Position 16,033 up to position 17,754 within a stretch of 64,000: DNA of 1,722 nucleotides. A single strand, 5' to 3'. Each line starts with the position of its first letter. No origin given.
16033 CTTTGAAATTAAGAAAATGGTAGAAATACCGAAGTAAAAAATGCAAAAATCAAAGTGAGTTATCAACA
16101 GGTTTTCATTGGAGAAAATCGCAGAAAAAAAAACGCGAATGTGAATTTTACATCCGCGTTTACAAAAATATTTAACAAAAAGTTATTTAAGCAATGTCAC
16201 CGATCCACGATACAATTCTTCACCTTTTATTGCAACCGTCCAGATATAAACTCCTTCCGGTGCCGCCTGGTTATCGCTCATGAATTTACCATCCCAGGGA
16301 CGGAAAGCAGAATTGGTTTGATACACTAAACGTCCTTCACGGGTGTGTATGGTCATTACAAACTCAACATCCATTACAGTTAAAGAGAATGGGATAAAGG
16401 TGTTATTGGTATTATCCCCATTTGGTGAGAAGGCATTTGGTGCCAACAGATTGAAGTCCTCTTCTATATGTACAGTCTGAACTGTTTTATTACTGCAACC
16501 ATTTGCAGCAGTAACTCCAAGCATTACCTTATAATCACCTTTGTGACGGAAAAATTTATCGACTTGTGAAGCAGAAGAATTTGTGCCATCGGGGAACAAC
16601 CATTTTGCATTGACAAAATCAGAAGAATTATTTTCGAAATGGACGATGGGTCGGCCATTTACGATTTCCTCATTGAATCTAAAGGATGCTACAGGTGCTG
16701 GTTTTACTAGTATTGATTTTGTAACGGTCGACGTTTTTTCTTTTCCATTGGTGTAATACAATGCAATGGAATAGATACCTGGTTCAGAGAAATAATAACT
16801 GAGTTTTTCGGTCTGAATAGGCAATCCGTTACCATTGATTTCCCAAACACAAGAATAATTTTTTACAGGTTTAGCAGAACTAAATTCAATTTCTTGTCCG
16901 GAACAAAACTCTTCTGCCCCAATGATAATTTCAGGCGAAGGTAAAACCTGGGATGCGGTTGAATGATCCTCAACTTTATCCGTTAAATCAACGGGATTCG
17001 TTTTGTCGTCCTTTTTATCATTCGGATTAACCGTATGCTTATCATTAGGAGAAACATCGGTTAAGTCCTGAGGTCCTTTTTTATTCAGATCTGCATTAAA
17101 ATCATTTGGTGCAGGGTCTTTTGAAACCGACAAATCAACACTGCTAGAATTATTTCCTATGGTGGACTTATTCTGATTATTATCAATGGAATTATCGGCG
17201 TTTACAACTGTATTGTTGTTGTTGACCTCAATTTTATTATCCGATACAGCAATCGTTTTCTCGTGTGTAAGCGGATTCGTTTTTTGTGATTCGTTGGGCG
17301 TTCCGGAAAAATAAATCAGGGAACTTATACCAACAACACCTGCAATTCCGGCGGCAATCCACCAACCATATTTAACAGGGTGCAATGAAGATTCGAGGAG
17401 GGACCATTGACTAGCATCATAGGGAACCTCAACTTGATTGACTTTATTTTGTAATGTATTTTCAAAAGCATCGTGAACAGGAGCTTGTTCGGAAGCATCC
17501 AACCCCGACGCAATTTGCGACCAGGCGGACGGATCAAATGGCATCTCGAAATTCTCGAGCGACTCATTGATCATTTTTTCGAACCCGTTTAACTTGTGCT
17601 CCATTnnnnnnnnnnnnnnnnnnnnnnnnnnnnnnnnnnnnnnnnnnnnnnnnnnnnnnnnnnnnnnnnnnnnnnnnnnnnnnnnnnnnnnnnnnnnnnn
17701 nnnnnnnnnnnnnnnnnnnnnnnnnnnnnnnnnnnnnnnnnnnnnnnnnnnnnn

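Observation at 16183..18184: ECF sigma factor coupled to an inner-membrane anti-sigma-like protein that carries a T9SS type-B sorting domain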

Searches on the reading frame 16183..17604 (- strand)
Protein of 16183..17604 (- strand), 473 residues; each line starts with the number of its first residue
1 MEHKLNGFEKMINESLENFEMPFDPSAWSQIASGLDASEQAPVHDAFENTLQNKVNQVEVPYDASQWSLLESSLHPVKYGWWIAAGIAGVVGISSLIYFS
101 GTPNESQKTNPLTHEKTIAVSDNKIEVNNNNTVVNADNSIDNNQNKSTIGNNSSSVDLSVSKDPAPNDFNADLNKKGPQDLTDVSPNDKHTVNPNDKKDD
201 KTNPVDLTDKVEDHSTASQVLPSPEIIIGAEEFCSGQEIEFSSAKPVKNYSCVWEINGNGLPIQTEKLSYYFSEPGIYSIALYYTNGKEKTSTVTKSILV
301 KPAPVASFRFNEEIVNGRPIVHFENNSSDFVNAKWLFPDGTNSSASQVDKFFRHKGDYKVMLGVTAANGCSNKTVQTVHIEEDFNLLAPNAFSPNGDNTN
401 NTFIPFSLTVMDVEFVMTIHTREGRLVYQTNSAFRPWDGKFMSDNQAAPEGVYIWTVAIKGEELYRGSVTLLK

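Call 3: search_protein_families(library=pfam, proteins=[window:16183-17604:-], max_evalue=0.01)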
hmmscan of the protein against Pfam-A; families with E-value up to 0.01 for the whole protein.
window:16183-17604:- (473 aa): 3 families
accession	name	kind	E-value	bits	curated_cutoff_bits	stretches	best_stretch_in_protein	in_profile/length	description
PF18911.6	PKD_4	-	1.7e-15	57.3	27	1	303-378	3-81/85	PKD domain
PF13585.12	CHU_C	-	1.9e-11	44.3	27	1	388-470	3-85/86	CHU_C Type IX secretion signal domain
PF00801.26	PKD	-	2.1e-08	34.5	23.5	1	321-376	17-77/80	PKD domain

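Call 4: search_protein_families(library=ncbifam, proteins=[window:16183-17604:-], max_evalue=0.01)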
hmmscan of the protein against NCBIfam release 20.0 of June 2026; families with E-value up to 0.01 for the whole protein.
window:16183-17604:- (473 aa): 1 family
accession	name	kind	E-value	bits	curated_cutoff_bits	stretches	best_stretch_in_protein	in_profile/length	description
TIGR04131.1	Bac_Flav_CTERM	domain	4.4e-08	33.2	35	1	388-472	3-84/85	T9SS type B sorting domain-containing protein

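Call 6: find_homologous_proteins(query=window:16183-17604:-, max_evalue=0.001)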
Query window:16183-17604:- (473 aa): 100 proteins with E <= 0.001 among 4589 candidates.
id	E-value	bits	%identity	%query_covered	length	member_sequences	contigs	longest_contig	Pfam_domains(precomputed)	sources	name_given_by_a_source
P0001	0.0e+0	1074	100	100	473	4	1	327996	PF00801.27,PF13585.13,PF18911.7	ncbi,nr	ncbi:MAG: gliding motility-associated C-terminal domain-containing protein [Flavobacteriales bacteri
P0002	2.0e-121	424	43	100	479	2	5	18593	PF00801.27,PF13585.13,PF18911.7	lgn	-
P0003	8.7e-112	393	42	100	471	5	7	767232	PF00801.27,PF13585.13,PF18911.7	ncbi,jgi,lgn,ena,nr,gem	ncbi:MAG TPA: PKD domain-containing protein [Flavobacteriales bacterium]|nr:PKD domain-containing pr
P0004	1.3e-80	290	38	91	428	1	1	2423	PF00801.27,PF13585.13,PF18911.7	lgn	-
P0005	6.4e-80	287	38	91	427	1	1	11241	PF00801.27,PF13585.13,PF18911.7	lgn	-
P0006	2.8e-78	282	38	91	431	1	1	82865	PF00801.27,PF13585.13,PF18911.7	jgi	-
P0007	3.2e-78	282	39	90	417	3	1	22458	PF00801.27,PF13585.13,PF18911.7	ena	-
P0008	9.3e-77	277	47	54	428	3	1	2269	PF00801.27,PF13585.13,PF18911.7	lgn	-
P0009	7.6e-75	271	35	99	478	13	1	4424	PF00801.27,PF13585.13,PF18911.7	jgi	jgi:gliding motility-associated-like protein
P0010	7.7e-75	271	33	99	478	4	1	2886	PF00801.27,PF13585.13,PF18911.7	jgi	-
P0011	1.4e-73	267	36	90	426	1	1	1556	PF00801.27,PF13585.13,PF18911.7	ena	-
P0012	4.9e-68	248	35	90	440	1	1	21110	PF13585.13,PF18911.7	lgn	-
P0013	5.7e-53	199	38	52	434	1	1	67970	PF13585.13,PF18911.7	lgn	-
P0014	1.1e-48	184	30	99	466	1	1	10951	PF16820.12,PF00801.27,PF13585.13,PF18911.7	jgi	-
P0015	1.4e-48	184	30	91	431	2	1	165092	PF16820.12,PF00801.27,PF18981.7,PF13585.13,PF18911.7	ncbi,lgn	ncbi:MAG: PKD domain-containing protein [Putridiphycobacter sp.]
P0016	2.6e-47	180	32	91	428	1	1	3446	PF00801.27,PF18981.7,PF13585.13,PF18911.7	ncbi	-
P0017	7.1e-46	175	30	91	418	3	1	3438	PF00801.27,PF13585.13,PF18911.7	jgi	-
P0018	1.7e-45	174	30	91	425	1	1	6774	PF00801.27,PF13585.13,PF18911.7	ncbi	-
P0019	4.1e-45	173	29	91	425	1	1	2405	PF00801.27,PF18981.7,PF13585.13,PF18911.7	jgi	jgi:gliding motility-associated-like protein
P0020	7.0e-45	172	29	91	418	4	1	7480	PF00801.27,PF18981.7,PF13585.13,PF18911.7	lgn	-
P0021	1.9e-43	167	30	90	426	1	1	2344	PF00801.27,PF13585.13,PF18911.7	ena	-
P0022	3.4e-43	166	27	91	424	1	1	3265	PF00801.27,PF13585.13,PF18911.7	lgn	-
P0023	4.7e-41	159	29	90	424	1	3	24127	PF00801.27,PF13585.13,PF18911.7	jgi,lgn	jgi:gliding motility-associated-like protein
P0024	2.9e-40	157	28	91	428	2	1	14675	PF00801.27,PF13585.13,PF18911.7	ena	-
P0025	1.4e-39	154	29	90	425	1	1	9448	PF00801.27,PF13585.13,PF18911.7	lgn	-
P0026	3.2e-38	150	30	96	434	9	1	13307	PF00801.27,PF13585.13,PF18911.7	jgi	jgi:gliding motility-associated-like protein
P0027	1.9e-37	147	28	96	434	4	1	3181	PF00801.27,PF13585.13,PF18911.7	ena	-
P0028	2.0e-37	147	27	96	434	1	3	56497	PF00801.27,PF13585.13,PF18911.7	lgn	-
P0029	1.8e-36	144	28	99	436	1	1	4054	PF00801.27,PF13585.13,PF18911.7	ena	-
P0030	2.8e-35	140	28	99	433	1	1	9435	PF00801.27,PF13585.13,PF18911.7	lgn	-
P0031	5.2e-35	139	27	93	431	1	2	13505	PF00801.27,PF13585.13,PF18911.7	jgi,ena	-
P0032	6.0e-35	139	26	91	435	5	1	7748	PF00801.27,PF13585.13,PF18911.7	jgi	jgi:PKD repeat protein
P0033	1.2e-34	138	28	99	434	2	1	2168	PF00801.27,PF13585.13,PF18911.7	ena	-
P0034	3.1e-34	137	25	90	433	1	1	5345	PF00801.27,PF13585.13,PF18911.7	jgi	jgi:gliding motility-associated-like protein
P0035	7.3e-34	136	27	91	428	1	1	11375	PF00801.27,PF13585.13,PF18911.7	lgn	-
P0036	4.5e-33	133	26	90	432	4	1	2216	PF00801.27,PF13585.13,PF18911.7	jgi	jgi:gliding motility-associated-like protein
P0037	3.5e-32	130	28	90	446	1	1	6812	PF16820.12,PF00801.27,PF13585.13,PF18911.7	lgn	-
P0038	2.2e-25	108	36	47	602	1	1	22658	PF00801.27,PF13573.13,PF13585.13,PF18911.7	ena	-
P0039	4.1e-24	103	33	51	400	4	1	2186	PF00801.27,PF13585.13,PF18911.7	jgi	jgi:PKD repeat protein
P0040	5.9e-23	100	28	54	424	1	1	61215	PF16820.12,PF00801.27,PF13585.13,PF18911.7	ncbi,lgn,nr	ncbi:MAG: gliding motility-associated C-terminal domain-containing protein [Bacteroidia bacterium]|n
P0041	1.2e-20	92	31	58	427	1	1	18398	PF00801.27,PF13585.13,PF18911.7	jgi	-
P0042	3.2e-20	91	33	48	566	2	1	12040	PF22352.3,PF00801.27,PF13573.13,PF13585.13,PF18962.8,PF21466.4,PF09912.15,PF27154.1,PF18911.7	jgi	jgi:large repetitive protein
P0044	7.7e-17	79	25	50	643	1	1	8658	PF00801.27,PF13585.13,PF18483.9,PF00139.27,PF18911.7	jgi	jgi:gliding motility-associated-like protein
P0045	6.2e-16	77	29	47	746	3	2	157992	PF00801.27,PF00059.28,PF13585.13,PF18911.7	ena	-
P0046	6.7e-16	76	28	43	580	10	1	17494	PF00801.27,PF13585.13,PF19081.7,PF18911.7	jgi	jgi:gliding motility-associated-like protein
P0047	4.8e-15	74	29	43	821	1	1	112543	PF00801.27,PF13585.13,PF18911.7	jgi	-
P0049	6.9e-14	70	28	39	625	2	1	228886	PF00801.27,PF13585.13,PF18911.7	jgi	-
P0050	1.3e-13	69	24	36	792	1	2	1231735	PF13895.13,PF00801.27,PF13585.13,PF24312.2,PF06832.19,PF19081.7,PF18911.7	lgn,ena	-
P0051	1.4e-13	69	25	55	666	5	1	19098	PF13585.13,PF19081.7,PF18911.7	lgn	-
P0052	2.2e-13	68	24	51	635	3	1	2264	PF00801.27,PF13585.13,PF18483.9,PF00139.27,PF18911.7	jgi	-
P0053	1.4e-12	65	31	53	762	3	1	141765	PF13585.13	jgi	jgi:gliding motility-associated-like protein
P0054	1.5e-12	65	31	34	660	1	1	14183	PF00801.27,PF13573.13,PF13585.13,PF00932.26,PF18911.7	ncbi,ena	-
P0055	3.4e-12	64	33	29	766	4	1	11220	PF26766.1,PF00801.27,PF13585.13,PF18911.7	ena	-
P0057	1.5e-11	62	27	52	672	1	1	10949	PF00801.27,PF13585.13,PF19081.7,PF18911.7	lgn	-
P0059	7.2e-11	60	39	25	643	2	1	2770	PF13895.13,PF13585.13,PF19081.7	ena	-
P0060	8.9e-11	60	30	35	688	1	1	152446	PF00801.27,PF13573.13,PF13585.13,PF17957.8,PF23585.2,PF18962.8,PF18911.7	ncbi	-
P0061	1.3e-10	59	25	57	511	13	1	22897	PF00801.27,PF13585.13,PF19081.7,PF18911.7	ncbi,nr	ncbi:MAG: PKD domain-containing protein [Flavobacteriia bacterium]|nr:PKD domain-containing protein 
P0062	1.9e-10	58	35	29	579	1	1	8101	PF13585.13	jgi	jgi:gliding motility-associated-like protein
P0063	2.5e-9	55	34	25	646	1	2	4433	PF13895.13,PF13585.13,PF13927.13,PF19081.7,PF18911.7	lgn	-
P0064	7.5e-9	53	30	42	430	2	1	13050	PF00801.27,PF13585.13,PF19081.7,PF18911.7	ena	-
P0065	7.6e-9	53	36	28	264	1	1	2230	PF13585.13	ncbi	ncbi:MAG: gliding motility-associated C-terminal domain-containing protein, partial [Sphingobacteria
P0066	2.7e-8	51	29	25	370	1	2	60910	PF00801.27,PF13585.13,PF13860.13,PF19081.7,PF18911.7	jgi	jgi:gliding motility-associated-like protein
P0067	2.9e-8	51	30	26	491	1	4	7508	PF13585.13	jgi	jgi:gliding motility-associated-like protein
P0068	1.1e-7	49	41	19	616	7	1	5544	PF13585.13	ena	-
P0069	1.6e-7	49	26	43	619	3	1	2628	PF00801.27,PF13585.13,PF18911.7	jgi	jgi:PKD repeat protein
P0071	5.8e-7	47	27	36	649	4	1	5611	PF13585.13,PF19081.7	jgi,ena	-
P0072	5.9e-7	47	24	54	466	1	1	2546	PF00801.27,PF13585.13,PF19081.7,PF18911.7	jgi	jgi:gliding motility-associated-like protein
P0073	1.1e-6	46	29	53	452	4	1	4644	PF13585.13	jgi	-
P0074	1.1e-6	46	33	25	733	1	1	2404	PF13573.13,PF13585.13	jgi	jgi:gliding motility-associated-like protein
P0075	1.3e-6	46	28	25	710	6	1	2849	PF13585.13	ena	-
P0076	1.8e-6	45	31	23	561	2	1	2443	PF13573.13,PF13585.13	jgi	jgi:gliding motility-associated-like protein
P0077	1.8e-6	45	33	24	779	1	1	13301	PF00801.27,PF13585.13,PF18911.7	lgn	-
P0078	2.8e-6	45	42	19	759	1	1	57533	PF13585.13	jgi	jgi:gliding motility-associated-like protein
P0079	3.7e-6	44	28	42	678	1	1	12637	PF13585.13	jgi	jgi:gliding motility-associated-like protein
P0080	4.1e-6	44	49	14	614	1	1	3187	PF00801.27,PF13585.13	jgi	jgi:gliding motility-associated-like protein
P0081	4.4e-6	44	25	46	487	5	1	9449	PF00801.27,PF13585.13,PF18911.7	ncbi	ncbi:MAG: PKD domain-containing protein, partial [Chitinophagaceae bacterium]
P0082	4.5e-6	44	50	12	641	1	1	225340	PF13585.13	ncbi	-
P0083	4.8e-6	44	34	23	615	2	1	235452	PF26766.1,PF13585.13,PF03160.21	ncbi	-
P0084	8.1e-6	43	34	18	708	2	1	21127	PF13585.13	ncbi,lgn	-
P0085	1.7e-5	42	32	23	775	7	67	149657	PF26766.1,PF13585.13,PF19081.7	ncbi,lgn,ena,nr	ncbi:MAG: gliding motility-associated C-terminal domain-containing protein [Bacteroidetes bacterium]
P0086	1.9e-5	42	28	42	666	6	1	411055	PF13585.13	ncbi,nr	ncbi:MAG: gliding motility-associated C-terminal domain-containing protein [Lewinellaceae bacterium]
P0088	2.3e-5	42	30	27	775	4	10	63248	PF19406.6,PF13585.13,PF17517.8,PF18962.8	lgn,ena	-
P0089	2.7e-5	41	30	25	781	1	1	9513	PF13573.13,PF13585.13,PF26628.1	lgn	-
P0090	3.3e-5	41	51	14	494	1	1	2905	PF13585.13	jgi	jgi:gliding motility-associated-like protein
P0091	4.9e-5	41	32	22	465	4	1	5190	PF13585.13,PF02018.24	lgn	-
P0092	2.1e-4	39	30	25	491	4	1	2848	PF13585.13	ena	-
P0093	2.1e-4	39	24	54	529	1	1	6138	PF13585.13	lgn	-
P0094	2.5e-4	38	31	27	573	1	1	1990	PF13585.13,PF18911.7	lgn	-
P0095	2.5e-4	38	30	21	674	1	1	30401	PF13585.13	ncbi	ncbi:MAG: gliding motility-associated C-terminal domain-containing protein [Saprospiraceae bacterium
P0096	3.0e-4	38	29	31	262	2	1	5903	PF13573.13,PF13585.13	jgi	jgi:gliding motility-associated-like protein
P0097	5.6e-4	37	25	52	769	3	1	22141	PF10282.16,PF00801.27,PF13585.13,PF18911.7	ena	-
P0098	8.3e-4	37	23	53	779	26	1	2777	PF13585.13,PF17517.8,PF19081.7,PF18911.7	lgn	-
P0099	8.4e-4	37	24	43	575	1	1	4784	PF13585.13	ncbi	-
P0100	9.2e-4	36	35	24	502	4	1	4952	PF13585.13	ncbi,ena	-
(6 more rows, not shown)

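Call 10: find_related_loci(query=A1, collection=genome_contigs, flank=8000)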
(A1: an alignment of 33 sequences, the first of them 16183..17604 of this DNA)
Query A1 (473 aa) in genome_contigs; peptide patterns used: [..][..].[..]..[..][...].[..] (x = any residue, [..] = any of these).
82 stretches matched a pattern; 62 encode a relative of the query (tblastn E <= 1e-3); 62 distinct loci.
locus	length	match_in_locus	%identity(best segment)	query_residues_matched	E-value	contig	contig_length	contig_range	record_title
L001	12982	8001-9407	42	3-473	3e-116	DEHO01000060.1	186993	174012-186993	MAG TPA_asm: Flavobacteriales bacterium UBA2798 UBA2798_contig_6386, whole genome shotgun sequence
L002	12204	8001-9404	42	4-473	4e-112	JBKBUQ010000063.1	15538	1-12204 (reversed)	MAG: Flavobacteriales bacterium isolate 21H_026.bin.59 NODE_63_length_15538_cov_4.131492, whole genome shotgun sequence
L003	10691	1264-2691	36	3-472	2e-82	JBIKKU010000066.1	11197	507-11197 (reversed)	MAG: Flavobacteriales bacterium isolate ME2014-08-05_3300044627_group5_bin56 Rohwer_bin1008_scaffold_5171_c2, whole geno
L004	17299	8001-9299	35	45-471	2e-79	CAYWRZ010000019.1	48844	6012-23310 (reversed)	MAG TPA_asm: uncultured Weeksellaceae bacterium isolate SRP344714_co1_200 genome assembly, contig: NODE_1536_length_4884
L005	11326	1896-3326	30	5-472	2e-59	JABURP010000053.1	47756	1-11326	MAG: Crocinitomicaceae bacterium isolate Bin_13 NODE_237_length_47756_cov_12.5322, whole genome shotgun sequence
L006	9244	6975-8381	30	4-473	5e-55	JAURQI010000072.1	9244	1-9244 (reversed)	MAG: Crocinitomix sp. isolate SFB_South_Co_62 k141_1426043, whole genome shotgun sequence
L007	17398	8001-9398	31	3-473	5e-55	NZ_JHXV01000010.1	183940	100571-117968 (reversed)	Crocinitomix catalasitica ATCC 23190 T367DRAFT_scaffold00008.8_C, whole genome shotgun sequence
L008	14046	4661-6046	30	4-473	2e-53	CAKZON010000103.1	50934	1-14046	MAG TPA_asm: uncultured Crocinitomix sp. isolate ERR2094174_bin.17_CONCOCT_v1.1_MAG genome assembly, contig: ERZ650158.3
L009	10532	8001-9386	30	4-473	3e-53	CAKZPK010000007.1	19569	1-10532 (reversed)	MAG TPA_asm: uncultured Crocinitomix sp. isolate ERR2094173_bin.34_CONCOCT_v1.1_MAG genome assembly, contig: ERZ650163.1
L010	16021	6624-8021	30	5-473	6e-52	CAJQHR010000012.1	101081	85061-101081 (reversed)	MAG: uncultured Crocinitomix sp. isolate 0.2_20180405_Bin_118_1 genome assembly, contig: c_000000000081, whole genome sh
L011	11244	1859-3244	29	4-473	4e-51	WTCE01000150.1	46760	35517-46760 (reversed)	MAG: Crocinitomix sp. isolate GLR79 c_000000850119, whole genome shotgun sequence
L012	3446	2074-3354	32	45-473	7e-51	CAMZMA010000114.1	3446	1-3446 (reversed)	uncultured Flavobacteriaceae bacterium isolate TAG_MAG_00011 genome assembly, contig: TAG_MAG_00011_000000000091, whole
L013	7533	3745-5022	28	45-472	5e-49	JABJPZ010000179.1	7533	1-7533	MAG: Crocinitomicaceae bacterium isolate SI075_bin79 k141_1736616, whole genome shotgun sequence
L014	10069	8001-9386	29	4-473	8e-48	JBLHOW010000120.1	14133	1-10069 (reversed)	MAG: Crocinitomix sp. isolate 3300055726_129 Ga0535650_0006837, whole genome shotgun sequence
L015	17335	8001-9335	27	1-473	3e-47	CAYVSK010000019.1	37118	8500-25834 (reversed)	MAG TPA_asm: uncultured Weeksellaceae bacterium isolate SRP185896_co2_427 genome assembly, contig: NODE_422_length_37118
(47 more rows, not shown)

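Call 53: predict_structure(alignment_id=A1)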
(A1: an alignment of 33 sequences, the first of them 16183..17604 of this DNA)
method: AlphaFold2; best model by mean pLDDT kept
length: 473 residues; sequences in the alignment: 33
mean_pLDDT: 67.5   pTM: 0.48
mean pLDDT of the five models: 67.5, 66.6, 66.1, 65.4, 64.9
residues with pLDDT >= 90: 174; 70-90: 81; 50-70: 56; < 50: 162
segments of 3 or more residues with pLDDT < 50: 1-3, 38-42, 55-63, 75-217
pLDDT, mean of each block of 10 residues (from residue 1): 57 59 66 58 55 46 54 46 32 28 30 29 30 26 27 31 41 36 40 40 39 47 89 94 87 89 92 95 91 94 96 82 96 95 94 90 96 95 75 71 83 90 94 93 92 92 86 81
secondary structure, 60 per line:
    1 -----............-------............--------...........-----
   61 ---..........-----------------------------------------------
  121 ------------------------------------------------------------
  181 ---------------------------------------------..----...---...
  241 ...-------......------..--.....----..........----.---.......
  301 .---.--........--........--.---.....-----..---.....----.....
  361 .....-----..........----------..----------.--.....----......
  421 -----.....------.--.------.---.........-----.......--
elements in order: H6-17 H25-36 H45-55 H64-73 E232-234 E238-243 E251-256 E267-271 E276-285 E294-301 E308-315 E318-325 E332-336 E347-351 E356-365 E371-380 H406-410 E415-420 E426-430 E451-459 E465-471

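Call 67: fold_search(model_id=the predicted structure, library=pdb)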
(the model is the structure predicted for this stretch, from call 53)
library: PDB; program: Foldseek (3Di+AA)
matches with E <= 10: 1728; with E <= 0.001: 234
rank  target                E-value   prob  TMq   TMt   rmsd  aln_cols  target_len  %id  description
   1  9flw_A                8.2e-11  1.00  0.25  0.23  11.9       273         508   16  CryoEM structure of the fragment-6 (3571-4078) in the grappling hook protein A (GhpA) in the bacterium Aureispira sp.  (released 2024-10-16)
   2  9fls_A                1.2e-09  1.00  0.25  0.33  11.2       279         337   16  CryoEM structure of the fragment-3 (2061-2397) in the grappling hook protein A (GhpA) in the bacterium Aureispira sp.  (released 2024-10-16)
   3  9fly_A                2.0e-09  1.00  0.24  0.15  11.5       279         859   15  CryoEM structure of the base (4151-5009) in the grappling hook protein A (GhpA) in the bacterium Aureispira sp. CCB-QB (released 2024-10-16)
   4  9flu_A                2.5e-09  1.00  0.25  0.34  11.5       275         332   16  CryoEM structure of the fragment-1 (3402-3733) in the grappling hook protein A (GhpA) in the bacterium Aureispira sp.  (released 2024-10-16)
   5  9flp_A                2.5e-09  1.00  0.25  0.14  11.2       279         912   15  CryoEM structure of the neck (1403-2314) in the grappling hook protein A (GhpA) in the bacterium Aureispira sp. CCB-QB (released 2024-10-16)
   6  9flv_A                3.8e-09  1.00  0.25  0.28  11.2       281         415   16  CryoEM structure of the fragment-5 (2393-2807) in the grappling hook protein A (GhpA) in the bacterium Aureispira sp.  (released 2024-10-16)
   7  9g8b_A                2.3e-08  1.00  0.25  0.32  11.2       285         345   13  CryoEM structure of the fragment-2 (2892-3236) in the grappling hook protein A (GhpA) in the bacterium Aureispira sp.  (released 2024-10-16)
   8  5n47_F                1.1e-07  1.00  0.23  0.34  10.8       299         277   14  Structure of Anticalin N7E in complex with the three-domain fragment Fn7B8 of human oncofetal fibronectin (released 2018-02-14)
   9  2yn5_B                2.5e-07  1.00  0.17  0.24  12.0       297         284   14  Structural insight into the giant calcium-binding adhesin SiiE: implications for the adhesion of Salmonella enterica t (released 2013-04-03)
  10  3r8q                  2.8e-07  1.00  0.27  0.41   9.9       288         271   11  Structure of Fibronectin domain 12-14 (released 2012-04-11)
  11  3t1w                  2.9e-07  1.00  0.22  0.25  10.6       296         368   13  Structure of the four-domain fragment Fn7B89 of oncofetal fibronectin (released 2012-03-21)
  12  8peq_A                4.0e-07  1.00  0.22  0.31  10.8       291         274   12  Complex of diubiquitin-derived artificial binding protein (Affilin) variant Af2 with its target oncofetal fibronectin  (released 2024-06-26)
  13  4gh7_B                4.2e-07  1.00  0.23  0.33  10.0       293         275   13  Crystal structure of Anticalin N7A in complex with oncofetal fibronectin fragment Fn7B8 (released 2012-12-26)
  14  5n47_D                5.0e-07  1.00  0.23  0.33  10.5       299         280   15  Structure of Anticalin N7E in complex with the three-domain fragment Fn7B8 of human oncofetal fibronectin (released 2018-02-14)
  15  6e57_D                7.2e-07  1.00  0.15  0.18  16.2       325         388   13  Bacteroides ovatus mixed-linkage glucan utilization locus (MLGUL) SGBP-B in complex with mixed-linkage heptasaccharide (released 2019-05-29)
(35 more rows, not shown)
